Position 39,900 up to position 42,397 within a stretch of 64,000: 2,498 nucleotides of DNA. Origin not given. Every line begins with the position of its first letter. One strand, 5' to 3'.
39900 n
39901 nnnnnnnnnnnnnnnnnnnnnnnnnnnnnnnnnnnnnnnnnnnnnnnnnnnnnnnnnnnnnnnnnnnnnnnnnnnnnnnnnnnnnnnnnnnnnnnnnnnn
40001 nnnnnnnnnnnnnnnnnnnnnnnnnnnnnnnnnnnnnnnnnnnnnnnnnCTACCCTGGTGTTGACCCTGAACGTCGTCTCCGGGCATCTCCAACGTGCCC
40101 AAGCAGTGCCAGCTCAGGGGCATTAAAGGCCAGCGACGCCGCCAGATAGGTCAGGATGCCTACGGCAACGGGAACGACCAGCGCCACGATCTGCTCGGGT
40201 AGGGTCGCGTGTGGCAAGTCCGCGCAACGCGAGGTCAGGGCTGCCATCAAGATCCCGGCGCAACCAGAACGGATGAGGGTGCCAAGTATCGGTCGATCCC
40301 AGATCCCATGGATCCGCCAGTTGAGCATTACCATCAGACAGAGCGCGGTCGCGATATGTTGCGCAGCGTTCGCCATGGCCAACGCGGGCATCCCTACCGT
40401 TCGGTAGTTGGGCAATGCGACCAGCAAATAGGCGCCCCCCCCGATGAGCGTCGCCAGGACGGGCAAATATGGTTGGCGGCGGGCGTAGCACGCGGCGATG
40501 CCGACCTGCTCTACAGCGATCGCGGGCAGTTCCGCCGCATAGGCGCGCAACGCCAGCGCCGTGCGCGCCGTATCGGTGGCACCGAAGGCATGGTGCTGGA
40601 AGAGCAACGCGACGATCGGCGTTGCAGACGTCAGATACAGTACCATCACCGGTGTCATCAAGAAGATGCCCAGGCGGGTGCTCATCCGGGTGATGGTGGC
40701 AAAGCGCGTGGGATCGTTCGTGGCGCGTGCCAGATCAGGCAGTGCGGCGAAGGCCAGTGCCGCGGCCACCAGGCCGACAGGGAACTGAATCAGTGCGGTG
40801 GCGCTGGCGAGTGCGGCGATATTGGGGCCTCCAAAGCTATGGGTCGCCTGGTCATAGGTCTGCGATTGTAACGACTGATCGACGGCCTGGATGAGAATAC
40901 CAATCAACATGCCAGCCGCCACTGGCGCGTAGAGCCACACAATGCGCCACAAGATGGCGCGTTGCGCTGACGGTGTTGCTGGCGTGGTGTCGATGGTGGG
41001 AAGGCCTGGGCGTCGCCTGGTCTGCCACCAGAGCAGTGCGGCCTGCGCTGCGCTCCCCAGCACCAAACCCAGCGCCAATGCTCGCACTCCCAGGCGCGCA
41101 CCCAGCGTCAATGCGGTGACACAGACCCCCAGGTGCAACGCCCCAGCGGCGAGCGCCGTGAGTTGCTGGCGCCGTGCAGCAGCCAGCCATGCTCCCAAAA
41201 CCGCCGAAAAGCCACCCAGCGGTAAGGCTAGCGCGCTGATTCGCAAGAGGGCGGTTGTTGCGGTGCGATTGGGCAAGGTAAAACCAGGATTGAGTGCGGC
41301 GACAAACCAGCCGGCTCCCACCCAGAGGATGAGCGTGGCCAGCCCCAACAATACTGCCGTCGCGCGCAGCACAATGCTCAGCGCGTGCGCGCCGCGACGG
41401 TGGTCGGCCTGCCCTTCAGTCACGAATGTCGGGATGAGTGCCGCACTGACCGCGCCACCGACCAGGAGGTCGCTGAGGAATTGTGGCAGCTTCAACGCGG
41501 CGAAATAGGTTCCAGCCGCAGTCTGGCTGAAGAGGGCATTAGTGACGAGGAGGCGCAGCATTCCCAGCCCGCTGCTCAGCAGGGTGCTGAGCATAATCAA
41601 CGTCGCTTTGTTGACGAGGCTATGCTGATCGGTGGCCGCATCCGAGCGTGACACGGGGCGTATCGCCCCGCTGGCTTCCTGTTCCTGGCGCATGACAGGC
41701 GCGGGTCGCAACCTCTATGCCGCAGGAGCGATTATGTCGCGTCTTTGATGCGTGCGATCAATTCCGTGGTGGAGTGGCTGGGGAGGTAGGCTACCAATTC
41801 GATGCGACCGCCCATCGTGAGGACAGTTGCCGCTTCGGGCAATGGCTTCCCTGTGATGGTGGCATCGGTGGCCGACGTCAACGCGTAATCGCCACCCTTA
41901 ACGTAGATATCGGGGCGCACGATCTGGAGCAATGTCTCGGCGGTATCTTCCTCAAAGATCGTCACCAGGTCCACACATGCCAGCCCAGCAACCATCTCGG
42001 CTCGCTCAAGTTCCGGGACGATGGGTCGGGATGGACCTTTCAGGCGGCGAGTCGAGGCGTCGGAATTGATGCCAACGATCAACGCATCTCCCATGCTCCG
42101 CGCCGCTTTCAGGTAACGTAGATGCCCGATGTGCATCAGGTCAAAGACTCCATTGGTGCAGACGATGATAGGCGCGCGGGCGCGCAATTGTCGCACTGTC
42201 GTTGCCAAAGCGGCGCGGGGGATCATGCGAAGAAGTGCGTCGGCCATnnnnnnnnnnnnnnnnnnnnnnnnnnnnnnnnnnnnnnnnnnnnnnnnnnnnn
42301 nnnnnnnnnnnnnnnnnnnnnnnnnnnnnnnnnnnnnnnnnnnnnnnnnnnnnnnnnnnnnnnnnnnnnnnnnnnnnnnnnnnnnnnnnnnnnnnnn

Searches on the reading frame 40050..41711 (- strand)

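Call 74: search_protein_families(library=pfam, proteins=[window:40050-41711:-], max_evalue=0.0001)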
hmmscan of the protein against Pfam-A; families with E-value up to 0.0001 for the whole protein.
window:40050-41711:- (553 aa): 2 families
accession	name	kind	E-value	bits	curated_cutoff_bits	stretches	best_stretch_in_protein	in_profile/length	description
PF03023.19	MurJ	-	2.5e-48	165.3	27.4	1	58-482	3-417/451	Lipid II flippase MurJ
PF13440.11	Polysacc_synt_3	-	8.1e-12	45.4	23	1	152-371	81-284/293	Polysaccharide biosynthesis protein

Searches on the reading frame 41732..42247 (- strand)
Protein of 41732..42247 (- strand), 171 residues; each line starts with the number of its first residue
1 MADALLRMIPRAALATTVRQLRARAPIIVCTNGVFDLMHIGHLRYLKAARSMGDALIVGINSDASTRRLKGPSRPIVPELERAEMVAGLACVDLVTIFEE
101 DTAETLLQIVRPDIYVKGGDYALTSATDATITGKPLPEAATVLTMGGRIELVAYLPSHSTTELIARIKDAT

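Call 74: search_protein_families(library=pfam, proteins=[window:41732-42247:-], max_evalue=0.0001)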
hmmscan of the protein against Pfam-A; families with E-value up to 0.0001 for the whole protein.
window:41732-42247:- (171 aa): 1 family
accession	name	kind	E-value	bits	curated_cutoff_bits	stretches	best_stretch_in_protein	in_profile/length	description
PF01467.32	CTP_transf_like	-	9.4e-19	68.4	21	1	31-125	2-94/133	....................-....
